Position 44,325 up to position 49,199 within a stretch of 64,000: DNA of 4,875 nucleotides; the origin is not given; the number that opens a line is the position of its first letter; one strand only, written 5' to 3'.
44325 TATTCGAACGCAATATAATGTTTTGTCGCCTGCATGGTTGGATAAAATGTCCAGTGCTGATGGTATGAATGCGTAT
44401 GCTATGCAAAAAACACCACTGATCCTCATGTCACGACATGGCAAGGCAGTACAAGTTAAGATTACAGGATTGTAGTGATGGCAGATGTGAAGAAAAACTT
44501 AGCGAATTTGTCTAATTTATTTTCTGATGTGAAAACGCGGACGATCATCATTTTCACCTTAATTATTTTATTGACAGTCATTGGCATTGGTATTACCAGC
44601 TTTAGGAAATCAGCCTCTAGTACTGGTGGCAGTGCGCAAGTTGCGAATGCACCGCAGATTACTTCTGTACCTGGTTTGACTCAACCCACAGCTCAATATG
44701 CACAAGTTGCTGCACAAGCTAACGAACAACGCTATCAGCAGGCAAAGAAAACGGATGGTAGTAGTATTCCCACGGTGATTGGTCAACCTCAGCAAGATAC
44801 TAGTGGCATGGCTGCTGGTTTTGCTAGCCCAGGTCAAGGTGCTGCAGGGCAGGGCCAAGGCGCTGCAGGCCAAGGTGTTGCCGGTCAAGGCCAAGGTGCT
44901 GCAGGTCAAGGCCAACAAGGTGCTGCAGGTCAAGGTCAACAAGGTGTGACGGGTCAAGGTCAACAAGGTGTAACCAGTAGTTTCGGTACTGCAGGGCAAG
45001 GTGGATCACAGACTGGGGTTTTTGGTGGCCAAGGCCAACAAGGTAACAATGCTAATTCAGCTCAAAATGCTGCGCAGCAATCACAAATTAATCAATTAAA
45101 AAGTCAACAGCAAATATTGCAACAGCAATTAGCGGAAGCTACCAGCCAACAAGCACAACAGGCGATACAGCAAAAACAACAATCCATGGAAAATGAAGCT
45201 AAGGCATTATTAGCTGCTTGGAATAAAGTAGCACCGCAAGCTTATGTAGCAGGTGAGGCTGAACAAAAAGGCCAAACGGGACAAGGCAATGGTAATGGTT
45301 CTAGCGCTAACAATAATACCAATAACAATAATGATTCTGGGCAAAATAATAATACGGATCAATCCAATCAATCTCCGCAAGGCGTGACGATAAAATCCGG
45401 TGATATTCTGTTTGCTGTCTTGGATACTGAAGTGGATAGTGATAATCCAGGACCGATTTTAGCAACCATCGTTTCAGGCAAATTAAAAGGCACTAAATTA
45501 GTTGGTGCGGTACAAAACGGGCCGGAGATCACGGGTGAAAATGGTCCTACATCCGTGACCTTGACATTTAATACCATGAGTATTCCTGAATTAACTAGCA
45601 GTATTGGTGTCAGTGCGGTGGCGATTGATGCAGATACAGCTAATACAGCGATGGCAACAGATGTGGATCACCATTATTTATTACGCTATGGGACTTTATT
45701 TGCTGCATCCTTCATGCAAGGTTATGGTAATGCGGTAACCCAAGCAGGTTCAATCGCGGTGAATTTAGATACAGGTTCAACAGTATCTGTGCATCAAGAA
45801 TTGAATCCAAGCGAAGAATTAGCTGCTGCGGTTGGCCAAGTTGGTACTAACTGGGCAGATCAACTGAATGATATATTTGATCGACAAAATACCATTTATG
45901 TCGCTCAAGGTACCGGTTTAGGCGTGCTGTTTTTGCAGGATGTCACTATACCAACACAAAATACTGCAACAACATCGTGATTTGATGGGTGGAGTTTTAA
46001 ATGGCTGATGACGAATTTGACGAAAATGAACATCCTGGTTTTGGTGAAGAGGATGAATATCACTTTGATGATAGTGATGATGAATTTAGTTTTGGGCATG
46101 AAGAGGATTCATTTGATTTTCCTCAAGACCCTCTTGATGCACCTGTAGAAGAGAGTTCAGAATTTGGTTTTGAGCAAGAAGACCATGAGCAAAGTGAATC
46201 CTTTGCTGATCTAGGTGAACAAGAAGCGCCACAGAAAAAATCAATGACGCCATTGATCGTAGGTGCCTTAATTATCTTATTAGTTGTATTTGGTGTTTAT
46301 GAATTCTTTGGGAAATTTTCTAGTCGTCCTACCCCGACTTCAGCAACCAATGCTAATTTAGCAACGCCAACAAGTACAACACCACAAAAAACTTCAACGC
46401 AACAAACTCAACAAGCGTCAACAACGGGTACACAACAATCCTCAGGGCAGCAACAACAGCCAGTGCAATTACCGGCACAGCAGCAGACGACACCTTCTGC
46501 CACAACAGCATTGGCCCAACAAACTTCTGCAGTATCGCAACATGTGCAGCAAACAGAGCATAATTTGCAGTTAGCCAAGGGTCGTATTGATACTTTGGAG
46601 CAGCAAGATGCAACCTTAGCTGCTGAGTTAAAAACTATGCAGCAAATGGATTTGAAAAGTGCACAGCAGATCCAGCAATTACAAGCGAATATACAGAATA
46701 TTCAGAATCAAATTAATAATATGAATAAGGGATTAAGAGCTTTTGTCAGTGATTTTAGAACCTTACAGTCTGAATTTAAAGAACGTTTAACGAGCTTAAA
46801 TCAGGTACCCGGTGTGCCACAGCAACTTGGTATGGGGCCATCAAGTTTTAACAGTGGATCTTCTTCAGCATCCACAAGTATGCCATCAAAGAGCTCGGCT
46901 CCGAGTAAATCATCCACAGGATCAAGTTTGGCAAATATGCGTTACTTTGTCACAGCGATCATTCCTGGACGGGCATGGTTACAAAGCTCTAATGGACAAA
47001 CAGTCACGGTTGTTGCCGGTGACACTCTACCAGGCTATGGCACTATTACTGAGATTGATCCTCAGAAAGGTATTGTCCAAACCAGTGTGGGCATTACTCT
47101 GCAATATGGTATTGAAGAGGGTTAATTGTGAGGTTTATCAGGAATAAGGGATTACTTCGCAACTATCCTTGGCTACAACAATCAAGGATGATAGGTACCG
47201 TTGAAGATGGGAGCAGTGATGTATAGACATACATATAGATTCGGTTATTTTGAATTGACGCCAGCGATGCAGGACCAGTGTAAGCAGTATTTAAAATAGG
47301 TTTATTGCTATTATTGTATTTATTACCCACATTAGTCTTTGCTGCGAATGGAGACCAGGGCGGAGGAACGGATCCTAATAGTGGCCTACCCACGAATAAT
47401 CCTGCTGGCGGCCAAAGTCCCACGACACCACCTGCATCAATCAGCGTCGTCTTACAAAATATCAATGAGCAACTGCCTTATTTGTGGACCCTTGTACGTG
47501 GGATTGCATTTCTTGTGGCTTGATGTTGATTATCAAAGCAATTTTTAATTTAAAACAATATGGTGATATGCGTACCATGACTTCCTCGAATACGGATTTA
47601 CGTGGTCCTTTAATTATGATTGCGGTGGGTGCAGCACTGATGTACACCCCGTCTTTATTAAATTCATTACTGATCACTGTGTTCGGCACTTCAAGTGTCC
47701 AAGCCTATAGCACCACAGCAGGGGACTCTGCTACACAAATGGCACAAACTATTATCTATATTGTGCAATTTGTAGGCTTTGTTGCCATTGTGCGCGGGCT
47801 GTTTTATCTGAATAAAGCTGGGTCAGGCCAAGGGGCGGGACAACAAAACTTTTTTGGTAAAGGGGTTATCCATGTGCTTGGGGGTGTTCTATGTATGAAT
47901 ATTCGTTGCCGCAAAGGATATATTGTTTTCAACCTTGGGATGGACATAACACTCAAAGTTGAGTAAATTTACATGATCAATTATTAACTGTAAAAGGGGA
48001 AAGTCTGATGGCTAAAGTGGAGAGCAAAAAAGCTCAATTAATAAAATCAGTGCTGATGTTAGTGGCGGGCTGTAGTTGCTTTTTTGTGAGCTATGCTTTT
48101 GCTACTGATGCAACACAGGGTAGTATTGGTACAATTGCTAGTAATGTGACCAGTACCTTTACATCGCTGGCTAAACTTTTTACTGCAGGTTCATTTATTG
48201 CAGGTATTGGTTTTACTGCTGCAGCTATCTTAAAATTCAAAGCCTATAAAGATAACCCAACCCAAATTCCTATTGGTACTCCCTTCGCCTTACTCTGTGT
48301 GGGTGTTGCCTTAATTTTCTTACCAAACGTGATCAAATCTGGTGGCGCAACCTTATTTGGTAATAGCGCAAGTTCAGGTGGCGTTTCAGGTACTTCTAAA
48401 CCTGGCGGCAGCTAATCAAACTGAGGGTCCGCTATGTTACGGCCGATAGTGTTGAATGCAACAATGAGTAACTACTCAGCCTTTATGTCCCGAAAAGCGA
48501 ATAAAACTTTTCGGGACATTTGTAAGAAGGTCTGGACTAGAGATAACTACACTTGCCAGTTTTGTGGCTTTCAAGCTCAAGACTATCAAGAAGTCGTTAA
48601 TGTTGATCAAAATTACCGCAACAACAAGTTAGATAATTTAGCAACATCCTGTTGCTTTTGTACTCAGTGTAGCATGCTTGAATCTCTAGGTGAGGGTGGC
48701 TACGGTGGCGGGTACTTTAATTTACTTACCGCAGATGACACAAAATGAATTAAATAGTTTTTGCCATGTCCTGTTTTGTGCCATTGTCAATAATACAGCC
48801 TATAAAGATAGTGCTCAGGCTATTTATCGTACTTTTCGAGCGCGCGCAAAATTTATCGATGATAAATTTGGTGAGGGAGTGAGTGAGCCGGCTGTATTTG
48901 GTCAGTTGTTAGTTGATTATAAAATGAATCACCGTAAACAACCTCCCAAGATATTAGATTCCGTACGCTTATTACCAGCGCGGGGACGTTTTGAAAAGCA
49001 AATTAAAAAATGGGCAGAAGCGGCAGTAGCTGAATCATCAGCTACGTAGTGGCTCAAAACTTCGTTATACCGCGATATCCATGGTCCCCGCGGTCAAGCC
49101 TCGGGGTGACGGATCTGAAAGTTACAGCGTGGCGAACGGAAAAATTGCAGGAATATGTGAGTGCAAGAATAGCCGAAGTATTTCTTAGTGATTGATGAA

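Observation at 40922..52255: Truncated Dot/Icm region II (icmN to icmB) lacking icmT-icmO, with duplicated full-length DotI paralogs and a half-size DotG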

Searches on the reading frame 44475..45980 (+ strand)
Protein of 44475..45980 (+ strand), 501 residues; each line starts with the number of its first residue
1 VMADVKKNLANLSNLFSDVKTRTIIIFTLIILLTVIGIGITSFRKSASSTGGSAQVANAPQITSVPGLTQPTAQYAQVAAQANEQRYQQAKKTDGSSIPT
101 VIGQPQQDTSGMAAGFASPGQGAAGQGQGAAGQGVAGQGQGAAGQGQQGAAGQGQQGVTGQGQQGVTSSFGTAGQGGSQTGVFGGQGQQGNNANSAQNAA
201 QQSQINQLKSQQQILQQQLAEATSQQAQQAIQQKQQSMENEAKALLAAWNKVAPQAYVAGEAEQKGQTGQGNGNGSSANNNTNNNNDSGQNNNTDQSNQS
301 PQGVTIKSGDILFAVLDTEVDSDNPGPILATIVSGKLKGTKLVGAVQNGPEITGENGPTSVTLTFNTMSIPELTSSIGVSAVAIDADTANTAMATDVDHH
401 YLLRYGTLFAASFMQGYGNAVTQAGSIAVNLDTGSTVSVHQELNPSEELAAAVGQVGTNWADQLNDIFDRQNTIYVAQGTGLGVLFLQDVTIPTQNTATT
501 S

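Call 4: search_protein_families(library=pfam, proteins=[window:44475-45980:+], max_evalue=0.01)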
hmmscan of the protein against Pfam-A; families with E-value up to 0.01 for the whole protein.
window:44475-45980:+ (501 aa): 1 family
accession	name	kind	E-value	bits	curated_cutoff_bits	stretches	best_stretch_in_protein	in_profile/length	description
PF03743.19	TrbI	-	6.7e-17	62.4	35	1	305-490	1-186/188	Bacterial conjugation TrbI-like protein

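Call 5: search_protein_families(library=ncbifam, proteins=[window:44475-45980:+], max_evalue=0.01)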
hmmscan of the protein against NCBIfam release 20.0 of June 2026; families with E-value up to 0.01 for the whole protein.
window:44475-45980:+ (501 aa): 2 families
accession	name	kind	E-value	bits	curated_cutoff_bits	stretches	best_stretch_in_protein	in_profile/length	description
NF033900.0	T4SS_IcmE_DotG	equivalog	2.6e-97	327.1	750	2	178-492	702-1008/1008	type IVB secretion system protein DotG/IcmE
NF033884.1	conj_TraO_IncI1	equivalog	4e-20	72.4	225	1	197-404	79-283/381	conjugal transfer protein TraO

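Call 38: search_solved_structures(query=window:44475-45980:+, max_evalue=0.01, show_alignments=1)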
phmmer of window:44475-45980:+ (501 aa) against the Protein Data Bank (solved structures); distinct sequences matched with E-value up to 0.01: 2.
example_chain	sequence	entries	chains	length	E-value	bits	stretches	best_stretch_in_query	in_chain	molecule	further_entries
9ngw_A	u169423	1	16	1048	4.5e-71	243.4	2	208-491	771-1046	IcmE (DotG)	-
7muc_AG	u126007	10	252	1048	7.1e-71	242.7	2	208-491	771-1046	IcmE protein | IcmE (DotG)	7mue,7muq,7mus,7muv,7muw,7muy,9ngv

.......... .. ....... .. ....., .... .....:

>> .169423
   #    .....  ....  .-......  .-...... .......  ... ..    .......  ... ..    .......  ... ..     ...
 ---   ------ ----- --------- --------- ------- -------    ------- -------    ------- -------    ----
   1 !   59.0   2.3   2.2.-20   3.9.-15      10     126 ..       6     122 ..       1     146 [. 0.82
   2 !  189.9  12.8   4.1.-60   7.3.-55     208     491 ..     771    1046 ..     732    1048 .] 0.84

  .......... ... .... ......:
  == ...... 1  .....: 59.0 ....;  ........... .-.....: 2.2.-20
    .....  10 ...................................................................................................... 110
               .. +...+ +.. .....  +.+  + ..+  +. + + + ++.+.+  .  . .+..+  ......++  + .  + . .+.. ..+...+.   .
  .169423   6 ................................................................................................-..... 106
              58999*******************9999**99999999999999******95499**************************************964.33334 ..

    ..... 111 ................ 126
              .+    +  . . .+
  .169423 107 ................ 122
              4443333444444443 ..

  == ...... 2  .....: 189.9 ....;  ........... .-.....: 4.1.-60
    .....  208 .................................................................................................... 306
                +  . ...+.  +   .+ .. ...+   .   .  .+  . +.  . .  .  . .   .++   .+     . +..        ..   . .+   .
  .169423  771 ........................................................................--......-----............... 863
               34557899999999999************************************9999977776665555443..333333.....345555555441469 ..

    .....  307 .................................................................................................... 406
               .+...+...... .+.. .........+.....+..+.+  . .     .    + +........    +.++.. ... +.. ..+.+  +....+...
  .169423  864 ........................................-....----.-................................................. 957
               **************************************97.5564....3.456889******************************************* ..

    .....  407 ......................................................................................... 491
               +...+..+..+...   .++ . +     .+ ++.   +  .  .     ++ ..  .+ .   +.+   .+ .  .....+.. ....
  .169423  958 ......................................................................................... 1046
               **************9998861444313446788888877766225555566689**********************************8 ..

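Call 89: search_protein_representatives(protein=window:44475-45980:+)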
Query: 501 residues. Proteins with E-value up to 0.001 (for the whole library): 2286; up to 1e-10: 1621; up to 1e-30: 487. The best 150 are listed.
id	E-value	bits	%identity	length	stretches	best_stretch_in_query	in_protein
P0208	0.0e+00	1032.1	100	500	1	2-501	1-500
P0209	1.7e-93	330.5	45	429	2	192-493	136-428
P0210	2.0e-93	330.3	48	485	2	200-497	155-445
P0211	6.2e-93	328.6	49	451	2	196-492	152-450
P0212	2.2e-92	326.8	47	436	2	156-491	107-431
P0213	1.3e-89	317.7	44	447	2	192-493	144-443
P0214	2.3e-87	310.3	46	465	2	184-494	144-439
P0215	3.2e-85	303.3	44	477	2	161-492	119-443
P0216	2.5e-84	300.3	46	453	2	192-493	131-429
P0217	2.0e-83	297.3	42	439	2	203-492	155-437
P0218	2.1e-83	297.3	45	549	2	300-499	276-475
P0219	7.7e-83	295.4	44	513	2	191-493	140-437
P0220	5.3e-77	276.1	46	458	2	187-496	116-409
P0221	1.3e-74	268.3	43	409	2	195-493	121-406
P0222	1.2e-73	265.1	40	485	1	16-494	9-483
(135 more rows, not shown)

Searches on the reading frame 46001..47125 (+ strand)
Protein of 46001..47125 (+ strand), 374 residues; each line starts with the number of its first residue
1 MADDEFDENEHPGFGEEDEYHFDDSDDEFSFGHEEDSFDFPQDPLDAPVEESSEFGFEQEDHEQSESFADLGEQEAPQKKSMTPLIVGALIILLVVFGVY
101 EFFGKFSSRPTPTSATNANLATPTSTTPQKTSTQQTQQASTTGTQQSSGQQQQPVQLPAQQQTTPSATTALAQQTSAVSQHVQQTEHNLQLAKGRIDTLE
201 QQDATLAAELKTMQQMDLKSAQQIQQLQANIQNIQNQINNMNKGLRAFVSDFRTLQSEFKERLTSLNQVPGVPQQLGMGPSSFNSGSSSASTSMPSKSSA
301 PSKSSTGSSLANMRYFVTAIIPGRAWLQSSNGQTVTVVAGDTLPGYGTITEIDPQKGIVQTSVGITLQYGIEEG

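Call 4: search_protein_families(library=pfam, proteins=[window:46001-47125:+], max_evalue=0.01)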
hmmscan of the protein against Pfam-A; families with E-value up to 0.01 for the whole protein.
window:46001-47125:+ (374 aa): 7 families
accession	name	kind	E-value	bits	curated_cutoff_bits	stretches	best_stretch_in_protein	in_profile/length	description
PF05911.16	FPP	-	6.4e-05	21.8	40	1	132-265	669-798/871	Filament-like plant protein, long coiled-coil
PF08614.16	ATG16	-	0.00094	19.8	33.7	1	115-247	44-176/200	Autophagy protein 16 (ATG16)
PF24918.1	NET2A_C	-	0.004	17.5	27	1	196-269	29-105/180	NET2A, C-terminal domain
PF07888.16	CALCOCO1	-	0.0045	16.4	36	1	151-268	93-210/496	Calcium binding and coiled-coil domain (CALCOCO1) like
PF25014.1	NET2A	-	0.0076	16.6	33.1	0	126-269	85-228/235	NET2A-like domain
PF10473.14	CENP-F_leu_zip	-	0.0078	16.7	34.5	0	183-264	6-86/140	Leucine-rich repeats of kinetochore protein Cenp-F/LEK1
PF06009.19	Laminin_II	-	0.01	16.3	33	0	159-240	24-101/138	Laminin Domain II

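Call 5: search_protein_families(library=ncbifam, proteins=[window:46001-47125:+], max_evalue=0.01)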
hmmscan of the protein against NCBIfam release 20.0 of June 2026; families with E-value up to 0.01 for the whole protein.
window:46001-47125:+ (374 aa): 8 families
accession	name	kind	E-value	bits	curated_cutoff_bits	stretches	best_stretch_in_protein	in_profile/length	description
NF038218.1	IcmG_DotF_IVB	equivalog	1.4e-26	93.8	200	2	221-370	123-262/266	type IVB secretion system protein IcmG/DotF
NF033885.1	conj_TraP_IncI1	equivalog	2.9e-12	46.8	135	2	214-365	78-215/217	conjugal transfer protein TraP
TIGR02168.1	SMC_prok_B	equivalog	2.1e-05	22.5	567.35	1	129-266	691-828/1181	chromosome segregation protein SMC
NF045487.1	ASRP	equivalog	0.00024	19.8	300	1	166-250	191-270/593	archaea-specific SMC-related protein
TIGR02169.1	SMC_prok_A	equivalog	0.0011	16.7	729.4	1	141-262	657-778/1165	chromosome segregation protein SMC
TIGR04523.1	Mplasa_alph_rch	subfamily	0.0035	15.3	270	1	151-268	369-486/745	helix-rich protein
NF003034.1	PRK03918.1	equivalog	0.0074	14.3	700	1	172-261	185-332/878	DNA double-strand break repair ATPase Rad50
NF004208.0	PRK05658.1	equivalog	0.0089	15.1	555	0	137-264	201-325/631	RNA polymerase sigma factor RpoD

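Call 49: search_solved_structures(query=window:46001-47125:+, max_evalue=0.01)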
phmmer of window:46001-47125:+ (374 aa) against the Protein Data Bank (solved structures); distinct sequences matched with E-value up to 0.01: 1.
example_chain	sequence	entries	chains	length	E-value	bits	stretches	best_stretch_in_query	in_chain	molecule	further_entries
7muc_AF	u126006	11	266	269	2.6e-16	63.3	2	309-372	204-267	DotF | IcmG (DotF)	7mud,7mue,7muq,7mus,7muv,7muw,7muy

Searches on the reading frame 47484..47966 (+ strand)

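Call 4: search_protein_families(library=pfam, proteins=[window:47484-47966:+], max_evalue=0.01)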
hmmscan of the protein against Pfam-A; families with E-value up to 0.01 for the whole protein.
window:47484-47966:+ (160 aa): 1 family
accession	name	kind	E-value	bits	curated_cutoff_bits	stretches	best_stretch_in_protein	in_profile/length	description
PF03729.18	DUF308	-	0.0067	17.1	25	0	88-138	19-72/73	Short repeat of unknown function (DUF308)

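Call 5: search_protein_families(library=ncbifam, proteins=[window:47484-47966:+], max_evalue=0.01)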
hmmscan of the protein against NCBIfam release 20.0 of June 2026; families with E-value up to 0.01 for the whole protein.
window:47484-47966:+ (160 aa): 0 families

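Call 88: search_protein_families(library=ncbifam, proteins=[window:47484-47966:+], max_evalue=1)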
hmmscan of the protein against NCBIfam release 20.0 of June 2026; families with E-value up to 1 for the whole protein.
window:47484-47966:+ (160 aa): 0 families

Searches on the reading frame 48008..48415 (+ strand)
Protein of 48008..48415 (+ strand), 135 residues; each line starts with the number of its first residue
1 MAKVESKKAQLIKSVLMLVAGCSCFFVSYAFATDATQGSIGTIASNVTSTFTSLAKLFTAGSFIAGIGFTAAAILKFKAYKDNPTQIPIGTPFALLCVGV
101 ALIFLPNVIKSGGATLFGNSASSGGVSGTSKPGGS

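Call 4: search_protein_families(library=pfam, proteins=[window:48008-48415:+], max_evalue=0.01)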
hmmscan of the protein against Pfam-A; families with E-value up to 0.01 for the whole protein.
window:48008-48415:+ (135 aa): 1 family
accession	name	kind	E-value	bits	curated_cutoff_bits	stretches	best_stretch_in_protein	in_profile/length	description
PF20535.3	DUF6750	-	0.0013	19.1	27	1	10-119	22-123/128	Family of unknown function (DUF6750)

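Call 5: search_protein_families(library=ncbifam, proteins=[window:48008-48415:+], max_evalue=0.01)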
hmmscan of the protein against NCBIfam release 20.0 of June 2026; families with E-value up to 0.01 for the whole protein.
window:48008-48415:+ (135 aa): 1 family
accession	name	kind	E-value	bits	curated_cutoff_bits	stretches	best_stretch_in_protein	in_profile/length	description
NF033883.1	conj_TraQ_IncI1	equivalog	5e-05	23.2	80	1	41-127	7-92/175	conjugal transfer protein TraQ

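Call 88: search_protein_families(library=ncbifam, proteins=[window:48008-48415:+], max_evalue=1)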
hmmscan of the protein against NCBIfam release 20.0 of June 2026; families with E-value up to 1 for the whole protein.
window:48008-48415:+ (135 aa): 2 families
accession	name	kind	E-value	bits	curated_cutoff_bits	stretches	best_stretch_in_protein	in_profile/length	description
NF033883.1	conj_TraQ_IncI1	equivalog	5e-05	23.2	80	1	41-127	7-92/175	conjugal transfer protein TraQ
NF042915.1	MAB_1171c_fam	subfamily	0.42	9.6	100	1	9-71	166-229/362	MAB_1171c family putative transporter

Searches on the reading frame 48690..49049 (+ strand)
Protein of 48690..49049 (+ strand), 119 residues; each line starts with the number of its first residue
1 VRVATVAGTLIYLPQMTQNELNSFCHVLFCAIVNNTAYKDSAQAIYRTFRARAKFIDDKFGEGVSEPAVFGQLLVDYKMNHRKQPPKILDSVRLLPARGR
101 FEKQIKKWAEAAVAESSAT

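Call 4: search_protein_families(library=pfam, proteins=[window:48690-49049:+], max_evalue=0.01)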
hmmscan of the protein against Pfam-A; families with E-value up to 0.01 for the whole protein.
window:48690-49049:+ (119 aa): 0 families

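Call 5: search_protein_families(library=ncbifam, proteins=[window:48690-49049:+], max_evalue=0.01)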
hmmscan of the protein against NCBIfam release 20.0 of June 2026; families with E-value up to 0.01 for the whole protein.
window:48690-49049:+ (119 aa): 1 family
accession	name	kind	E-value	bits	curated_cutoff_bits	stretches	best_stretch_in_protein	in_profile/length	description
NF038221.1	IcmJ_DotN_IVB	equivalog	3.9e-45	153.9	100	1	7-114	96-203/205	type IVB secretion system protein IcmJDotN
